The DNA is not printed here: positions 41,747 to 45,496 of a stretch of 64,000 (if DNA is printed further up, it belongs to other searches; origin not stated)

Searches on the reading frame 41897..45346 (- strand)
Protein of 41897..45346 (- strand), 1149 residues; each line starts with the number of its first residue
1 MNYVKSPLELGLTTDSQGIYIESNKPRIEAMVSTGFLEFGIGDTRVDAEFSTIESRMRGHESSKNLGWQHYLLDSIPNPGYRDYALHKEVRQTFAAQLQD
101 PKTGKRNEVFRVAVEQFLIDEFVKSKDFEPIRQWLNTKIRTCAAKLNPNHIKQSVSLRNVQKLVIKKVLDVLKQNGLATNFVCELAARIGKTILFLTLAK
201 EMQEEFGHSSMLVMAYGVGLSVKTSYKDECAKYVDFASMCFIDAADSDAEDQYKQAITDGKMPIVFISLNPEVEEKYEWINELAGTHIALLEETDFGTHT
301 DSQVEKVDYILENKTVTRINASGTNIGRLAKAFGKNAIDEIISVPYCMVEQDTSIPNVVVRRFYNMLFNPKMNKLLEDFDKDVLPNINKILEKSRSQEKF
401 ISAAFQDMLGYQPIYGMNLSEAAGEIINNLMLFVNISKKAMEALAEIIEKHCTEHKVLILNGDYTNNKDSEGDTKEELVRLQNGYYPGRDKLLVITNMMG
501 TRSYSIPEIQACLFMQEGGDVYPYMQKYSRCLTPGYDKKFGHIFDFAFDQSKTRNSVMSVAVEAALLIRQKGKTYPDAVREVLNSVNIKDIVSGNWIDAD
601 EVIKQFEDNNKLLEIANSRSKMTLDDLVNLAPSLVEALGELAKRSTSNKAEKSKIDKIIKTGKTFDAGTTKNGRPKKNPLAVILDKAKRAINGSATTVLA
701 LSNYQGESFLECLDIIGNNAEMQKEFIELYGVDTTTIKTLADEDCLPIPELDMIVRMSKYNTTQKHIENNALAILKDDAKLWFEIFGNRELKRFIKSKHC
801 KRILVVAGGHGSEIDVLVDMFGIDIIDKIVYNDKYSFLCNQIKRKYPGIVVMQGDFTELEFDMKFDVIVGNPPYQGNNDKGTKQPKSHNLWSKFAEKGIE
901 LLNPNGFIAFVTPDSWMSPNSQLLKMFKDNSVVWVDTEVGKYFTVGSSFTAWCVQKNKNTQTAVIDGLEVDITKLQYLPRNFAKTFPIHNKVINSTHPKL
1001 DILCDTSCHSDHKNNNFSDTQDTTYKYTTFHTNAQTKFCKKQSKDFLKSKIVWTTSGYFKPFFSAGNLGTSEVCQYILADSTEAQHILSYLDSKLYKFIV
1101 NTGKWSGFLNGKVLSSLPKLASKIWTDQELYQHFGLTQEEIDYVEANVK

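Call 9: search_protein_families(library=phrogs, proteins=[window:41897-45346:-], max_evalue=0.00001)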
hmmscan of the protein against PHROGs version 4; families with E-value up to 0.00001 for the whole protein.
window:41897-45346:- (1149 aa): 5 families
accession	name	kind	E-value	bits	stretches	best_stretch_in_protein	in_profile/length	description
phrog_3689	-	other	9.6e-35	121.3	1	843-1121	45-330/348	DNA methyltransferase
phrog_14586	-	unknown function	2.1e-14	54.6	1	864-985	4-134/248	-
phrog_9133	-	unknown function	3e-09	36.2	1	845-938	797-884/1259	-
phrog_5172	-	unknown function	1.7e-08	34.6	1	798-922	42-141/377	-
phrog_11801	-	other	7.8e-06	24.3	0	862-920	228-289/2269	DNA methyltransferase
